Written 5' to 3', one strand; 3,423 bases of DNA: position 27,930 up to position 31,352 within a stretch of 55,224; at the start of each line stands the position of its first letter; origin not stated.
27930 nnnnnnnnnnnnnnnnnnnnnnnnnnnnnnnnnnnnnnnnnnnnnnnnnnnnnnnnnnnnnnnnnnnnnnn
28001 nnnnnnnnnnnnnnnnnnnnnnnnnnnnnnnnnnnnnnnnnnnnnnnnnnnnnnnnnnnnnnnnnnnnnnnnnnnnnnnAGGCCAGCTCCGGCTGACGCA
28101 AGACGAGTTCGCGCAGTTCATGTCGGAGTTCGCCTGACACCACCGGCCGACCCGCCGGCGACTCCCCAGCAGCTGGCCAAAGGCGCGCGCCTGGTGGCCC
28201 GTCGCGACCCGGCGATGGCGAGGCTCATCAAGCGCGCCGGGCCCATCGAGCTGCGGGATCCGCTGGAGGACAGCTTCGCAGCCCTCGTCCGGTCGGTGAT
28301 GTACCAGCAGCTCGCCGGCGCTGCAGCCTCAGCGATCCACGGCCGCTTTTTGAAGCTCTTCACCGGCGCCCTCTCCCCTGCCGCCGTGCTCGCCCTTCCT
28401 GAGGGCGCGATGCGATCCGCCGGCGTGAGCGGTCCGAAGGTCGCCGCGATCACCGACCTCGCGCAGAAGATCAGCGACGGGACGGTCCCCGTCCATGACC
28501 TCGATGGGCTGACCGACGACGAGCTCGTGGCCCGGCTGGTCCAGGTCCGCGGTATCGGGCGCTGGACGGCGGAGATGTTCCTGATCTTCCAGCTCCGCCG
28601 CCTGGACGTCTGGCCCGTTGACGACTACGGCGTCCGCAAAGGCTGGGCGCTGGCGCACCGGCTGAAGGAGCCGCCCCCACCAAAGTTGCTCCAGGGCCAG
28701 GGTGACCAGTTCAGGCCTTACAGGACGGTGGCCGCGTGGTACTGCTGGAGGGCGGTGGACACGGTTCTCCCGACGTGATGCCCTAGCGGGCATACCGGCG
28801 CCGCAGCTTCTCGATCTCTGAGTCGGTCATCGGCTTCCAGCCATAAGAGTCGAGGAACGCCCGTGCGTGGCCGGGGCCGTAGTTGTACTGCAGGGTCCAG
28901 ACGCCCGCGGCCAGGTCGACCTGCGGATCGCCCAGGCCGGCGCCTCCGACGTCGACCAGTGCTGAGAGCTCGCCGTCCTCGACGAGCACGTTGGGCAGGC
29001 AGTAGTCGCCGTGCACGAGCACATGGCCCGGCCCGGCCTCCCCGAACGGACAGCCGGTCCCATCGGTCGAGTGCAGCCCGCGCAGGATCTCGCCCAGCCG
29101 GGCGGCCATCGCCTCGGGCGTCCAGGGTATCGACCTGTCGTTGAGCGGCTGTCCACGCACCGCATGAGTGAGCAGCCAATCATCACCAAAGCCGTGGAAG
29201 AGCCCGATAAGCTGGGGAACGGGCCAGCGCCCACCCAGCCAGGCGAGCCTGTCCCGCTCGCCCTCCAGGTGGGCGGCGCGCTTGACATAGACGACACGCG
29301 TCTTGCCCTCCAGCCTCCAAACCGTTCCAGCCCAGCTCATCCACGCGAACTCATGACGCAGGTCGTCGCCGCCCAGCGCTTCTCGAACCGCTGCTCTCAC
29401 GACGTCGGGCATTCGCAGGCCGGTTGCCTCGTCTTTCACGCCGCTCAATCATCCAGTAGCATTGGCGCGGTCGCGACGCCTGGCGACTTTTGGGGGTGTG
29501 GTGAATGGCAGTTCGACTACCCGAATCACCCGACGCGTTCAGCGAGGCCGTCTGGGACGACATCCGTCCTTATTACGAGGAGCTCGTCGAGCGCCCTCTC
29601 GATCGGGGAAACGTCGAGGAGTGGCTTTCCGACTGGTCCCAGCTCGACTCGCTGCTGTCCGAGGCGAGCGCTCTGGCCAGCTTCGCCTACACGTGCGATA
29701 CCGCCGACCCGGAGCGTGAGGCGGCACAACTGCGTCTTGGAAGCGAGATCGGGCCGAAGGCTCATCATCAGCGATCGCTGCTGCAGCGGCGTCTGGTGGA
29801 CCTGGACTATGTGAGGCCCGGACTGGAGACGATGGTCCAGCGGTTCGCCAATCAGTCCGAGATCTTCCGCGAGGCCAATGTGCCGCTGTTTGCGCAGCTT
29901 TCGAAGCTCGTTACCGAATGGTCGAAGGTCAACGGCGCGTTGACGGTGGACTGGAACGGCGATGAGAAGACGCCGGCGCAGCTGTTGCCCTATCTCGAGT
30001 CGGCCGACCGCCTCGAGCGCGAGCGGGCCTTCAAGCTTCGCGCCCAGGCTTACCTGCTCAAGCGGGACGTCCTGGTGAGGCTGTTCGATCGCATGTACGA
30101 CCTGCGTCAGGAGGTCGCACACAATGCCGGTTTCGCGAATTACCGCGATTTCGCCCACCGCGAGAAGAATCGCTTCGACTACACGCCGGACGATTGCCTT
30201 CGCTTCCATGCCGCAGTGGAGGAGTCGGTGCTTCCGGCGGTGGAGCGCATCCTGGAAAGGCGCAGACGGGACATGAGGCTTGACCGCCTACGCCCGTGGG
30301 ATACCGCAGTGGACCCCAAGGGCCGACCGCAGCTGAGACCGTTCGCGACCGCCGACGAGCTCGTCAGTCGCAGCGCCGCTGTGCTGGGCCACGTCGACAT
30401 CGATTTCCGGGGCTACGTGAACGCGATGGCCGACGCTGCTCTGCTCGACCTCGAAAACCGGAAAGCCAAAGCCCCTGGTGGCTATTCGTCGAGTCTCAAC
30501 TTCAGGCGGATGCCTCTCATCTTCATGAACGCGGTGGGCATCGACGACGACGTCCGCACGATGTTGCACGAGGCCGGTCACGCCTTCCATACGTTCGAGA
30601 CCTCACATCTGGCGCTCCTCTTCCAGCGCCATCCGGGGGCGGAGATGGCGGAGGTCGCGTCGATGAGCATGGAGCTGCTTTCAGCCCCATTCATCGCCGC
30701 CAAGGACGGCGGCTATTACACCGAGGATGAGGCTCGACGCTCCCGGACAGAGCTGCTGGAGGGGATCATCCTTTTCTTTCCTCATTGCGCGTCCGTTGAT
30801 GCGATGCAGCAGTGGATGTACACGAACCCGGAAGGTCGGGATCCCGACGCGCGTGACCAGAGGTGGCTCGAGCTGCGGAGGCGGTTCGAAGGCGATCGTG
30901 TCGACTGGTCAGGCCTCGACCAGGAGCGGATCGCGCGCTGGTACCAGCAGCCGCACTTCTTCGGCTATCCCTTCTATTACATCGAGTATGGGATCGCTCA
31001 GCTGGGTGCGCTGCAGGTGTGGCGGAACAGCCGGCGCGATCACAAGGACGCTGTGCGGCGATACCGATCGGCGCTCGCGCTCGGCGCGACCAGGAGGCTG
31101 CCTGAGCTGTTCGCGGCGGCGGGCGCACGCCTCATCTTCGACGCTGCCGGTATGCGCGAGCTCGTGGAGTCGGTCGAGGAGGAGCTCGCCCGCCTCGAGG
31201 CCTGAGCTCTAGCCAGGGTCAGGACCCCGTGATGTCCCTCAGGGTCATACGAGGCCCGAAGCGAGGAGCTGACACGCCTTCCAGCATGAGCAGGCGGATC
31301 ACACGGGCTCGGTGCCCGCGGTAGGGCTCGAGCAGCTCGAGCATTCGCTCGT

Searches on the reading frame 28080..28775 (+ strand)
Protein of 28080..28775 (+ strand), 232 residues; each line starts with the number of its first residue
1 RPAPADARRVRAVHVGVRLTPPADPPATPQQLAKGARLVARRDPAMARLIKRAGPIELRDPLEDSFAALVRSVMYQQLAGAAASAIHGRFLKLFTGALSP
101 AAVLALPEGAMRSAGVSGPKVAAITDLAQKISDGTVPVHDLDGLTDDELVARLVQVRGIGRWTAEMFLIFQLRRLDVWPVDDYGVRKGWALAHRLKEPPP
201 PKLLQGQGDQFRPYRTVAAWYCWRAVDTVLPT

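Call 38: search_protein_families(library=pfam, proteins=[window:28080-28775:+], max_evalue=0.00001)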
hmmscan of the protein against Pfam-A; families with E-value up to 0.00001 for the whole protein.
window:28080-28775:+ (232 aa): 1 family
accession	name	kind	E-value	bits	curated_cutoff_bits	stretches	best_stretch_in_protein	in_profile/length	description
PF00730.31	HhH-GPD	-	3.1e-09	37.6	26.2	1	70-202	1-96/108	HhH-GPD superfamily base excision DNA repair protein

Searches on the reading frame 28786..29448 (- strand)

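Call 38: search_protein_families(library=pfam, proteins=[window:28786-29448:-], max_evalue=0.00001)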
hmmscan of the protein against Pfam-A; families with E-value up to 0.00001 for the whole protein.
window:28786-29448:- (221 aa): 1 family
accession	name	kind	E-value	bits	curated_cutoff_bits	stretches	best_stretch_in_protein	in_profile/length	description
PF01636.29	APH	-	4.8e-20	72.8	23.2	2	142-206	168-231/239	Phosphotransferase enzyme family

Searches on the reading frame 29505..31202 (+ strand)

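Call 38: search_protein_families(library=pfam, proteins=[window:29505-31202:+], max_evalue=0.00001)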
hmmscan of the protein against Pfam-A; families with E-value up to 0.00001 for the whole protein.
window:29505-31202:+ (566 aa): 1 family
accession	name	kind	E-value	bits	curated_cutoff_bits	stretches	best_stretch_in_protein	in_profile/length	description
PF01432.26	Peptidase_M3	-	4.6e-38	132.2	27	1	163-553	2-455/457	Peptidase family M3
